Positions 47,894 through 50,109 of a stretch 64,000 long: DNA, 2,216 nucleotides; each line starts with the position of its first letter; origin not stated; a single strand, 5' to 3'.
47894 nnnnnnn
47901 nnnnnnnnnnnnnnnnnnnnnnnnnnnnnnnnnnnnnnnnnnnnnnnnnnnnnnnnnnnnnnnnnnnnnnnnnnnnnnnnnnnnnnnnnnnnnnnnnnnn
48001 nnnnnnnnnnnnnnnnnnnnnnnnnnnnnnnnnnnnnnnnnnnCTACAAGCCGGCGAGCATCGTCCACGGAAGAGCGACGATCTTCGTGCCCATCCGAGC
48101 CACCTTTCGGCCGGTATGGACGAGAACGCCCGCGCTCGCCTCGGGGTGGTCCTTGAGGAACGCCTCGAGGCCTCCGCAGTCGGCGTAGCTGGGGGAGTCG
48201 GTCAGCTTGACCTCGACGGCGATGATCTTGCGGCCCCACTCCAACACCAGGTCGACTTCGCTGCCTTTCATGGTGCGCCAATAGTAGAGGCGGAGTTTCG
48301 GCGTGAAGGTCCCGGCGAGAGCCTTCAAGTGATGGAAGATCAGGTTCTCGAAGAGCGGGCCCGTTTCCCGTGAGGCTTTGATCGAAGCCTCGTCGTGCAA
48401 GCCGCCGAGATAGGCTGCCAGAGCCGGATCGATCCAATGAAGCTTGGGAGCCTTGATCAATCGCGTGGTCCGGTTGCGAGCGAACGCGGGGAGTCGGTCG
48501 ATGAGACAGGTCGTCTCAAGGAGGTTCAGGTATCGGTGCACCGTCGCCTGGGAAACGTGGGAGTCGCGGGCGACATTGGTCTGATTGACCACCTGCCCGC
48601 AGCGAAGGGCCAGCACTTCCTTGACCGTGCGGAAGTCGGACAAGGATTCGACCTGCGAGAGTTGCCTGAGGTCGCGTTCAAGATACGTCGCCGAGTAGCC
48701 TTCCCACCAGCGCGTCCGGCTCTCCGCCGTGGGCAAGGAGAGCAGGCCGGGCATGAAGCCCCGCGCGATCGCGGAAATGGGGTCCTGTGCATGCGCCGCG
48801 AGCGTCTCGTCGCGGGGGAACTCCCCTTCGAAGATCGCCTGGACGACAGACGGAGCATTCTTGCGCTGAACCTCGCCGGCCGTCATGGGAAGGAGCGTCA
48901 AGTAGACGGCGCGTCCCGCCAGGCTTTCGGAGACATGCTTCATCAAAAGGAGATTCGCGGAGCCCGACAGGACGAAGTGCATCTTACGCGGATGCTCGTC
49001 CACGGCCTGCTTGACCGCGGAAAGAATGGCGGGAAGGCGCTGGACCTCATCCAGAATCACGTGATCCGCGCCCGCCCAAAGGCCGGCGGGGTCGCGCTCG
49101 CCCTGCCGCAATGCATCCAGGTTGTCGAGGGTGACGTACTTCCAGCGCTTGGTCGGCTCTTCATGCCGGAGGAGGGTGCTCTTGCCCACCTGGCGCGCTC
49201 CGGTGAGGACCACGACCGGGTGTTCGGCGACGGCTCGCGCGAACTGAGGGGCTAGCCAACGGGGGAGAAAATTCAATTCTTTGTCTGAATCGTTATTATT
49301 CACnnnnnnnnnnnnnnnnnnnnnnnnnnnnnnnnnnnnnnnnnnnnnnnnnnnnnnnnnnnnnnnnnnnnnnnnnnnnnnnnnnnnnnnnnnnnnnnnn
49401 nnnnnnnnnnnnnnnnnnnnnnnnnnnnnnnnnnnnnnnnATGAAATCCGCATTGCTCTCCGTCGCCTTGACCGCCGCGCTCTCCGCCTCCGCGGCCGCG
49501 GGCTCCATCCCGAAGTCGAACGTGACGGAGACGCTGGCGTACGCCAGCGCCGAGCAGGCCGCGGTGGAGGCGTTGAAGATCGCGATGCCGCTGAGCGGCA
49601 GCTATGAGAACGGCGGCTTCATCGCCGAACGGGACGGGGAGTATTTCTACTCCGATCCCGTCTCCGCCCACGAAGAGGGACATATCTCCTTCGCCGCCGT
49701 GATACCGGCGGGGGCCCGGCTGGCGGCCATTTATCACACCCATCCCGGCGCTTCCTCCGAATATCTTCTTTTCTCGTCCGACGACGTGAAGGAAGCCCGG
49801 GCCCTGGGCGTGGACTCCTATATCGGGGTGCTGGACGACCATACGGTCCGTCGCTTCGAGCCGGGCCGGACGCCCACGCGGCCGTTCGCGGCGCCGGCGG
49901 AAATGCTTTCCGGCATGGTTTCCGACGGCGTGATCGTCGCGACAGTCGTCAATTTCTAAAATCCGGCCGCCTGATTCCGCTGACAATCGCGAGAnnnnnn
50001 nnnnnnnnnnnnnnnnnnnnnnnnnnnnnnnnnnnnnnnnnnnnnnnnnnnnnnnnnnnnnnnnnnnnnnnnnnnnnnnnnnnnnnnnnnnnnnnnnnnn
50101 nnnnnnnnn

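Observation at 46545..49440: Lower-GC islet next to tRNA-Ala encoding an exported protein and a DUF4143 AAA ATPase, with no integrase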

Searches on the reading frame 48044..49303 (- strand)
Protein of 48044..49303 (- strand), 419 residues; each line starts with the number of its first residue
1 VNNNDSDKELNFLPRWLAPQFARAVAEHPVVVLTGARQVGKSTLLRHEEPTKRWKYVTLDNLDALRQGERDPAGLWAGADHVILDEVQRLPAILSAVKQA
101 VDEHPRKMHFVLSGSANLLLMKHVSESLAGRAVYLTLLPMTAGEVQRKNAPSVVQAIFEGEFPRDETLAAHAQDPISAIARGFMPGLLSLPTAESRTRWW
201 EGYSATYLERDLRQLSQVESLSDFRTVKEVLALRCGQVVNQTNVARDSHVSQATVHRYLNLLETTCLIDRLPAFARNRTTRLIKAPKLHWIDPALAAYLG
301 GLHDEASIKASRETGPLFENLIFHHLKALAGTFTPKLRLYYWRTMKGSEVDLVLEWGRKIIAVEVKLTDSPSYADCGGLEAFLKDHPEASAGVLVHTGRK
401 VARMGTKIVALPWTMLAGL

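Call 9: search_protein_families(library=pfam, proteins=[window:48044-49276:-], max_evalue=0.01)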
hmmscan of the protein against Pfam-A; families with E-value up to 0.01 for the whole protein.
window:48044-49276:- (410 aa): 4 families
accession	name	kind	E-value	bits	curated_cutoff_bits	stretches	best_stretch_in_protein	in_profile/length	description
PF13635.12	DUF4143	-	6.9e-40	136.8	28.1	1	200-358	1-159/160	Domain of unknown function (DUF4143)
PF13173.12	AAA_14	-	3.8e-25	88.8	27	1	19-136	2-128/129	AAA domain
PF09339.16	HTH_IclR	-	0.0043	17.2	22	0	227-254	16-43/52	IclR helix-turn-helix domain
PF13401.12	AAA_22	-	0.0051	17.6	27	0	70-109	85-126/130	AAA domain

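Call 14: search_protein_families(library=padloc, proteins=[window:48044-49276:-], max_evalue=0.01)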
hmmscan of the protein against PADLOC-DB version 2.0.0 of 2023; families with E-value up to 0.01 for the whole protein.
window:48044-49276:- (410 aa): 7 families
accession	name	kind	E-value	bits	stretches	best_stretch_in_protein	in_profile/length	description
PDLC04790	PDC-S01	-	2.5e-117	390.2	1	2-408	10-418/422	-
PDLC04789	PDC-S01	-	1.3e-51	173.9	1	5-381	3-360/375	-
PDLC04791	PDC-S01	-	3.3e-34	116.2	2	196-391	190-381/395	-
PDLC04787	PDC-S01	-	5.2e-29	99.3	1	11-359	19-358/412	-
PDLC04788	PDC-S01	-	7.9e-19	65.9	1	73-379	88-400/448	-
PDLC04786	PDC-S01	-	6.7e-16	56.1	2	274-361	303-389/439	-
PDLC04792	PDC-S01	-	1.6e-14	51.4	3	301-407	332-430/452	-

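Call 15: search_protein_families(library=ncbifam, proteins=[window:48044-49276:-], max_evalue=0.01)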
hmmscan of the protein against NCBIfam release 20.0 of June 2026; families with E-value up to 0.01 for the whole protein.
window:48044-49276:- (410 aa): 0 families

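Call 17: find_homologous_proteins(query=window:48044-49276:-, max_evalue=1e-30)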
Query window:48044-49276:- (410 aa): 7712 proteins with E <= 1e-30 among 8000 candidates; the best 120 are listed.
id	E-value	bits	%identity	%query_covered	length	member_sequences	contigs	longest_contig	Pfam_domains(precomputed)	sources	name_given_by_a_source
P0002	1.1e-252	856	91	100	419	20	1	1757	PF13173.13,PF13635.13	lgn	-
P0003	5.7e-249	844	90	100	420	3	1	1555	PF13173.13,PF13635.13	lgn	-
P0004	1.7e-246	836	89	100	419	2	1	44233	PF13173.13,PF13635.13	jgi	-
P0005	1.9e-245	832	88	100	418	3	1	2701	PF13173.13,PF13635.13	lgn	-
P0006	1.2e-238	810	85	100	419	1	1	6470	PF13173.13,PF13635.13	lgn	-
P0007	9.7e-229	777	83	99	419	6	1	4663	PF13173.13,PF13635.13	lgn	-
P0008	1.7e-228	776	83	99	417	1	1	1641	PF13173.13,PF13635.13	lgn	-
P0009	4.0e-226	769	81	100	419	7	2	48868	PF13173.13,PF13635.13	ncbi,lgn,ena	-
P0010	5.5e-225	765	89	93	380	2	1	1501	PF13173.13,PF13635.13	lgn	-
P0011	4.3e-223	759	79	100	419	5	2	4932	PF13173.13,PF13635.13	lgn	-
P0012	1.3e-221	754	81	100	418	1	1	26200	PF13173.13,PF13635.13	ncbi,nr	ncbi:MAG: ATP-binding protein [Elusimicrobia bacterium]|nr:ATP-binding protein [Elusimicrobiota bact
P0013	5.2e-218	742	80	100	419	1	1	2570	PF13173.13,PF13635.13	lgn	-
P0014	5.6e-214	729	79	100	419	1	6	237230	PF13173.13,PF13635.13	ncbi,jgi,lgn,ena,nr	ncbi:MAG TPA: ATPase [Elusimicrobia bacterium]|nr:ATPase [Elusimicrobiota bacterium] HBT61271.1 ATPa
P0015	1.4e-210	717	78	99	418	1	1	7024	PF13173.13,PF13635.13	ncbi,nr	ncbi:MAG: ATP-binding protein [Elusimicrobia bacterium]|nr:ATP-binding protein [Elusimicrobiota bact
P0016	1.9e-205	700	75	99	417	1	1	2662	PF13173.13,PF13635.13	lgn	-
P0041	3.2e-155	535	57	99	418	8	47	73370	PF13173.13,PF13635.13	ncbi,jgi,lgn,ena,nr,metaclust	ncbi:MAG: ATPase [Nitrospirae bacterium CG08_land_8_20_14_0_20_52_24]|nr:MAG: ATPase [Nitrospirae ba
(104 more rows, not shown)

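Call 18: find_encoding_contigs(protein=P0004, flank=10000, max_places=2)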
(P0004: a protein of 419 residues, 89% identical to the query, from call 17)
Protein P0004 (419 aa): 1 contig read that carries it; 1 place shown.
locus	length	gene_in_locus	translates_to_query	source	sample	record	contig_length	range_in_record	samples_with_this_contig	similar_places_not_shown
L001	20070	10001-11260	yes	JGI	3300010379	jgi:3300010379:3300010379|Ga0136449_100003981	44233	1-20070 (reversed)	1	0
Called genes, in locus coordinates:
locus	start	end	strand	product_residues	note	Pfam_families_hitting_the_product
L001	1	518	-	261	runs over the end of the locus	PF17131:TP_0789-like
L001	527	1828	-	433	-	PF02687:FtsX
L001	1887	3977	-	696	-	PF02687:FtsX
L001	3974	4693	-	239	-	PF02463:SMC_N (weak), PF00005:ABC_tran, PF13304:AAA_21 (faint)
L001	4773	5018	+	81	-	PF13560:HTH_31 (weak)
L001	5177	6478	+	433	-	PF00072:Response_reg, PF00753:Lactamase_B (weak), PF12706:Lactamase_B_2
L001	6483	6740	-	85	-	PF05016:ParE_toxin, PF15781:ParE-like_toxin (weak)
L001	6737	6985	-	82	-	PF02604:PhdYeFM_antitox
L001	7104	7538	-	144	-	PF00903:Glyoxalase, PF13669:Glyoxalase_4 (weak)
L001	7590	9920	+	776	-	PF00456:Transketolase_N, PF02779:Transket_pyr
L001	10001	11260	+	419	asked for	PF13173:AAA_14, PF13635:DUF4143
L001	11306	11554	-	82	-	PF12728:HTH_17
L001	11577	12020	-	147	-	PF01575:MaoC_dehydratas, PF13452:FAS1_DH_region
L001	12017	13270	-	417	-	PF02771:Acyl-CoA_dh_N, PF02770:Acyl-CoA_dh_M, PF00441:Acyl-CoA_dh_1, PF08028:Acyl-CoA_dh_2, PF22924:ACOX_C_alpha1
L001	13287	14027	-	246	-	PF00106:adh_short, PF08659:KR, PF13561:adh_short_C2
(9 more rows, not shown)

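Call 19: find_encoding_contigs(protein=P0009, flank=10000, max_places=2)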
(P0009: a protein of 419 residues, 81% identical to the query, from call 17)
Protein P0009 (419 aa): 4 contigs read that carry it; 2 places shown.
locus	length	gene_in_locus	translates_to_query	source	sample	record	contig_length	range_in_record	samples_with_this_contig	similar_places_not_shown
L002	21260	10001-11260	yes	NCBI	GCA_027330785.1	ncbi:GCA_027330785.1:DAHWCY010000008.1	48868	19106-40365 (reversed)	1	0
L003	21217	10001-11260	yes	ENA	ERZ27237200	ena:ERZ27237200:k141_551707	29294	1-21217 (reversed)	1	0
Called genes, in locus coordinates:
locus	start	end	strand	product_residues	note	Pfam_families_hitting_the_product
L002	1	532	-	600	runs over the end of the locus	PF05157:MshEN, PF00437:T2SSE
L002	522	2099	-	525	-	PF01642:MM_CoA_mutase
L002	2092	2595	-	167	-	PF08780:NTase_sub_bind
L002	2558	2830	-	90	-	PF01909:NTP_transf_2 (weak), PF18765:Polbeta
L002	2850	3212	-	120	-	PF02643:DUF192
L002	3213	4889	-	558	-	PF00082:Peptidase_S8, PF13860:FlgD_ig (weak)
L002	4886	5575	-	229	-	PF00702:Hydrolase, PF13419:HAD_2, PF13242:Hydrolase_like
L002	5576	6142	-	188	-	PF08207:EFP_N, PF01132:EFP, PF09285:Elong-fact-P_C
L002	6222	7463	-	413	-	PF00871:Acetate_kinase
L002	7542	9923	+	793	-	PF09364:XFP_N, PF03894:XFP, PF09363:XFP_C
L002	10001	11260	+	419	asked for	PF13173:AAA_14, PF13635:DUF4143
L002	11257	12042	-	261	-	PF00398:RrnaAD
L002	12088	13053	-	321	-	PF10938:YfdX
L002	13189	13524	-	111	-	-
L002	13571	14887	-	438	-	PF00654:Voltage_CLC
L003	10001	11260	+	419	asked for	PF13173:AAA_14, PF13635:DUF4143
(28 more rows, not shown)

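Call 20: find_encoding_contigs(protein=P0014, flank=10000, max_places=2)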
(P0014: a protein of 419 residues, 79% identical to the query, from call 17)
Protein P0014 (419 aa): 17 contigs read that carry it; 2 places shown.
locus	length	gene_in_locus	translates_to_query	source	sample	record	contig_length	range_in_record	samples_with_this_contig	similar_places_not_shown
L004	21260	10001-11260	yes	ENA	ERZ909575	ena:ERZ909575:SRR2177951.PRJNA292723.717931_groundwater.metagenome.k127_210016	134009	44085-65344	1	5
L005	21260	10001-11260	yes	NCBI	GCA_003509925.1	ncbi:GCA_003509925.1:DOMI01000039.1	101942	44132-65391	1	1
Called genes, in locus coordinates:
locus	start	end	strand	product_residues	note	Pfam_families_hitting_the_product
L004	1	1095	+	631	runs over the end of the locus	PF08439:Peptidase_M3_N, PF01432:Peptidase_M3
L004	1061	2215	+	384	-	PF01636:APH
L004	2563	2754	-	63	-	-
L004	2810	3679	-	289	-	-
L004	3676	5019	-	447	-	PF09952:AbiEi_2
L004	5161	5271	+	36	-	-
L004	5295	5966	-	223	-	PF01263:Aldose_epim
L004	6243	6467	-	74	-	PF02597:ThiS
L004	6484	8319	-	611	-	PF02730:AFOR_N, PF01314:AFOR_C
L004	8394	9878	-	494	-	-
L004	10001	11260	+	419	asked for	PF13173:AAA_14, PF13635:DUF4143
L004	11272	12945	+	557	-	PF03266:NTPase_1, PF10649:DUF2478 (faint)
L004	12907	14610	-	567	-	PF01384:PHO4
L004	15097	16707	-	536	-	PF00498:FHA, PF13185:GAF_2 (weak), PF00211:Guanylate_cyc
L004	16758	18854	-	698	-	PF00072:Response_reg (weak), PF00069:Pkinase, PF03109:ABC1 (faint), PF07714:PK_Tyr_Ser-Thr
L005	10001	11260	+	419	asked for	PF13173:AAA_14, PF13635:DUF4143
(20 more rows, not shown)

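Call 26: find_encoding_contigs(protein=P0006, flank=10000, max_places=2)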
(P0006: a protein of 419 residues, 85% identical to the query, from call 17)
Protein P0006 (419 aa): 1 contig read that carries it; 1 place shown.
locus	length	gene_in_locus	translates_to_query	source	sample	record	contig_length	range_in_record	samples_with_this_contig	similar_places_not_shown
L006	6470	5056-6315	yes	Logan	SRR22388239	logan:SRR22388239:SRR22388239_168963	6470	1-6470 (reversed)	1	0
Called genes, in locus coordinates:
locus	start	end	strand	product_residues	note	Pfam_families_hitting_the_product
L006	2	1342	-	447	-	?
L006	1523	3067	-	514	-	PF13173:AAA_14, PF13635:DUF4143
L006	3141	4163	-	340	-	PF00665:rve, PF13683:rve_3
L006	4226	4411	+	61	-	-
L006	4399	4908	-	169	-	PF13936:HTH_38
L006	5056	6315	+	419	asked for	PF13173:AAA_14, PF13635:DUF4143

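Call 27: find_encoding_contigs(protein=P0005, flank=10000, max_places=2)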
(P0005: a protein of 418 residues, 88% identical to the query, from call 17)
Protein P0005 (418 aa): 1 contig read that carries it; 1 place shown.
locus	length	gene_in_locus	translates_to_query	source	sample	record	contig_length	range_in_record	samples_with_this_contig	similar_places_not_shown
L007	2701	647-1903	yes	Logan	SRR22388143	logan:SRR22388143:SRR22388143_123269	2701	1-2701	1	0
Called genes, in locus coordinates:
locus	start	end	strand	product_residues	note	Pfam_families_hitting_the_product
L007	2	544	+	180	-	?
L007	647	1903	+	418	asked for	PF13173:AAA_14, PF13635:DUF4143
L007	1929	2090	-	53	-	PF02416:TatA_B_E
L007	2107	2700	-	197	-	?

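Call 68: find_encoding_contigs(protein=P0041, flank=3000, max_places=4)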
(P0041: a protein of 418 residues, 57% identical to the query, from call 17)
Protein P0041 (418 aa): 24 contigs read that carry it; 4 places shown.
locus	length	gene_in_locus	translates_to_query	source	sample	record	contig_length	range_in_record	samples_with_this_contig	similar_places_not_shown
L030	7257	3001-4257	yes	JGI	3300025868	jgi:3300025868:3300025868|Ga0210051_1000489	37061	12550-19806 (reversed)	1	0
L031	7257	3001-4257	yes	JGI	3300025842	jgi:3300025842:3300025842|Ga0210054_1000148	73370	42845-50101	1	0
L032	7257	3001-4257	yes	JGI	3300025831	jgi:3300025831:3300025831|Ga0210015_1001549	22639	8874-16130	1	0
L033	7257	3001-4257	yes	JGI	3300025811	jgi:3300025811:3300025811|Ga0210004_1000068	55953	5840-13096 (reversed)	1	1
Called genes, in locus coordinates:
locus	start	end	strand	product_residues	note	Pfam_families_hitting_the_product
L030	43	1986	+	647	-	PF13727:CoA_binding_3, PF01073:3Beta_HSD, PF01370:Epimerase, PF02719:Polysacc_synt_2, PF04321:RmlD_sub_bind, PF07993:NAD_binding_4 (faint), PF16363:GDP_Man_Dehyd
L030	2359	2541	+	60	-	-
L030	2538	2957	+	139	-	PF01850:PIN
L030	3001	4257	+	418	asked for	PF13173:AAA_14, PF13635:DUF4143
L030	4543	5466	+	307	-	PF06293:Kdo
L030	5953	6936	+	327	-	PF04055:Radical_SAM, PF13186:SPASM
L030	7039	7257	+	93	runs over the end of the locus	PF18765:Polbeta (weak)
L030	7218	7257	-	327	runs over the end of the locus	-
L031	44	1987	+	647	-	PF13727:CoA_binding_3, PF01073:3Beta_HSD, PF01370:Epimerase, PF02719:Polysacc_synt_2, PF04321:RmlD_sub_bind, PF07993:NAD_binding_4 (faint), PF16363:GDP_Man_Dehyd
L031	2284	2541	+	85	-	PF12651:RHH_3, PF01402:RHH_1 (weak)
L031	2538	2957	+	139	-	PF01850:PIN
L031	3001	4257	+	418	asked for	PF13173:AAA_14, PF13635:DUF4143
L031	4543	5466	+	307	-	PF06293:Kdo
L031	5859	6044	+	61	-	-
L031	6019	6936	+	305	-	PF04055:Radical_SAM, PF13186:SPASM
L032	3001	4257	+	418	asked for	PF13173:AAA_14, PF13635:DUF4143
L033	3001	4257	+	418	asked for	PF13173:AAA_14, PF13635:DUF4143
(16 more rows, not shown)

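Call 72: search_protein_families(library=phrogs, proteins=[window:48044-49303:-], max_evalue=0.01)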
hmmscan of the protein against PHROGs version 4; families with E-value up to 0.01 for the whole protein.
window:48044-49303:- (419 aa): 0 families

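Call 89: search_dna_similar(query=window:48044-49303:-, collection=plasmids, mode=protein, max_evalue=1e-20, max_rows=12)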
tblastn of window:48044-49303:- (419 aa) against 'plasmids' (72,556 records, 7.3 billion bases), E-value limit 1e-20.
Records with a match: 295; places in all: 324; records where one place covers at least 80% of the query: 285.
Best place of each record, by identity: <60% 295.
By first word of the organism name: Rhizobium 71; Agrobacterium 44; Moraxella 30; Thermus 19; Sinorhizobium 8; Ensifer 8; Sulfitobacter 7; Runella 6; Dinoroseobacter 5; Sphingobium 4; and 60 more.
By predicted mobility (MOB-suite, as given by PLSDB): non-mobilizable 127; conjugative 119; mobilizable 49.
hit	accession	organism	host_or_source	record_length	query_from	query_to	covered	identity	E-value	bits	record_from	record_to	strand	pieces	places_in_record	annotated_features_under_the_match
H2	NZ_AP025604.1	Thermus thermophilus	-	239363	1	417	100%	44.7%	7e-82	281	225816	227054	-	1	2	ATP-binding protein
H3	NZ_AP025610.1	Thermus thermophilus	-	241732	1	417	100%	44.5%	2e-81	280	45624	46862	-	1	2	ATP-binding protein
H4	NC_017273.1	Thermus thermophilus SG0.5JP17-16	-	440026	1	417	100%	44.3%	6e-82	281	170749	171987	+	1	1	ATP-binding protein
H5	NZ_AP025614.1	Thermus thermophilus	-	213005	1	417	100%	44.3%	1e-81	280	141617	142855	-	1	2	ATP-binding protein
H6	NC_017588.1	Thermus thermophilus JL-18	-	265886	1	417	100%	44.0%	5e-81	278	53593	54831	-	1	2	ATP-binding protein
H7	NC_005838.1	Thermus thermophilus HB27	-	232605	1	417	100%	43.8%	1e-80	278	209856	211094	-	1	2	ATP-binding protein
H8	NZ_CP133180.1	Thermus thermophilus HB27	bacterial culture,lab culture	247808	1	417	100%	43.8%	1e-80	278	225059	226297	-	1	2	ATP-binding protein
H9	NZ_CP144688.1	Thermus thermophilus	culture,laboratory strain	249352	1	417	100%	43.8%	1e-80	278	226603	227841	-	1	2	ATP-binding protein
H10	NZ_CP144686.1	Thermus thermophilus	culture,laboratory strain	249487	1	417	100%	43.8%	1e-80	278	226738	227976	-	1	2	ATP-binding protein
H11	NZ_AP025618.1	Thermus thermophilus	-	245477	14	412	95%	38.4%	5e-63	226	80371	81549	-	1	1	ATP-binding protein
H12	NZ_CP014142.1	Thermus parvatiensis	-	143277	14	416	89%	39.3%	2e-53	235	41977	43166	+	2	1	DUF4143 domain-containing protein | AAA family ATPase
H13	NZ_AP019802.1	Thermus thermophilus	-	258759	13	416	96%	35.2%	3e-51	192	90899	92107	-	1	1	ATP-binding protein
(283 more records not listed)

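Call 92: get_annotated_region(hit=H7, flank=3000)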
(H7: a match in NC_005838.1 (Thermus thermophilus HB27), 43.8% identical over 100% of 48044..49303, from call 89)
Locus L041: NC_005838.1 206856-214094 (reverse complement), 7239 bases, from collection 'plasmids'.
description: Thermus thermophilus HB27 plasmid pTT27, complete sequence
organism: Thermus thermophilus HB27 (NCBI taxid 262724)
taxonomy: Bacteria; Deinococcota; Deinococci; Thermales; Thermaceae; Thermus; Thermus thermophilus; Thermus thermophilus HB27
host: -; source: -; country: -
typing (MOB-suite, as given by PLSDB): non-mobilizable; replicon rep_cluster_1121
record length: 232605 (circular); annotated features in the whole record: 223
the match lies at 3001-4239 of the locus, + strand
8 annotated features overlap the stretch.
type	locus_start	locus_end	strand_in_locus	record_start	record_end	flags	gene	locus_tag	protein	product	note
CDS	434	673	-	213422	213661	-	-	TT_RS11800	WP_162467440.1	hypothetical protein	-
CDS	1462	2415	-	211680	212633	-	-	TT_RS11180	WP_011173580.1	IS110 family transposase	-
CDS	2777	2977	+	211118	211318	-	-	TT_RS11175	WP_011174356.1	aldehyde ferredoxin oxidoreductase N-terminal domain-containing protein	-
CDS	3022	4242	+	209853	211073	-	-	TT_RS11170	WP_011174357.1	ATP-binding protein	-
CDS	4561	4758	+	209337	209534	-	-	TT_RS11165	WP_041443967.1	RCC1 domain-containing protein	-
CDS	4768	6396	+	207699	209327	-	-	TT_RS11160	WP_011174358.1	IS1634-like element ISTth3 family transposase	-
CDS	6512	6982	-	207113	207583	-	-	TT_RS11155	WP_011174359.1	type II toxin-antitoxin system VapC family toxin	-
CDS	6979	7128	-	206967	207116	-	-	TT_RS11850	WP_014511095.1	hypothetical protein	-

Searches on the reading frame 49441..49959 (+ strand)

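Call 9: search_protein_families(library=pfam, proteins=[window:49441-49959:+], max_evalue=0.01)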
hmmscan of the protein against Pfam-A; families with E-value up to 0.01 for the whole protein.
window:49441-49959:+ (172 aa): 2 families
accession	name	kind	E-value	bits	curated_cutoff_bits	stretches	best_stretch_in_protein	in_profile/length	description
PF14220.11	DUF4329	-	2.3e-09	37.6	28.6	1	55-130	20-96/116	Domain of unknown function (DUF4329)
PF14464.11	Prok-JAB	-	0.00079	19.7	25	1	86-129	60-100/114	Prokaryotic homologs of the JAB domain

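Call 14: search_protein_families(library=padloc, proteins=[window:49441-49959:+], max_evalue=0.01)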
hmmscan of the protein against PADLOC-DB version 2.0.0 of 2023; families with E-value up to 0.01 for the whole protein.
window:49441-49959:+ (172 aa): 0 families

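Call 15: search_protein_families(library=ncbifam, proteins=[window:49441-49959:+], max_evalue=0.01)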
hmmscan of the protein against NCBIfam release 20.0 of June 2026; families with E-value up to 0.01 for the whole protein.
window:49441-49959:+ (172 aa): 0 families

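Call 72: search_protein_families(library=phrogs, proteins=[window:49441-49959:+], max_evalue=0.01)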
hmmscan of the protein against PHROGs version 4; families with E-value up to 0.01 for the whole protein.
window:49441-49959:+ (172 aa): 0 families
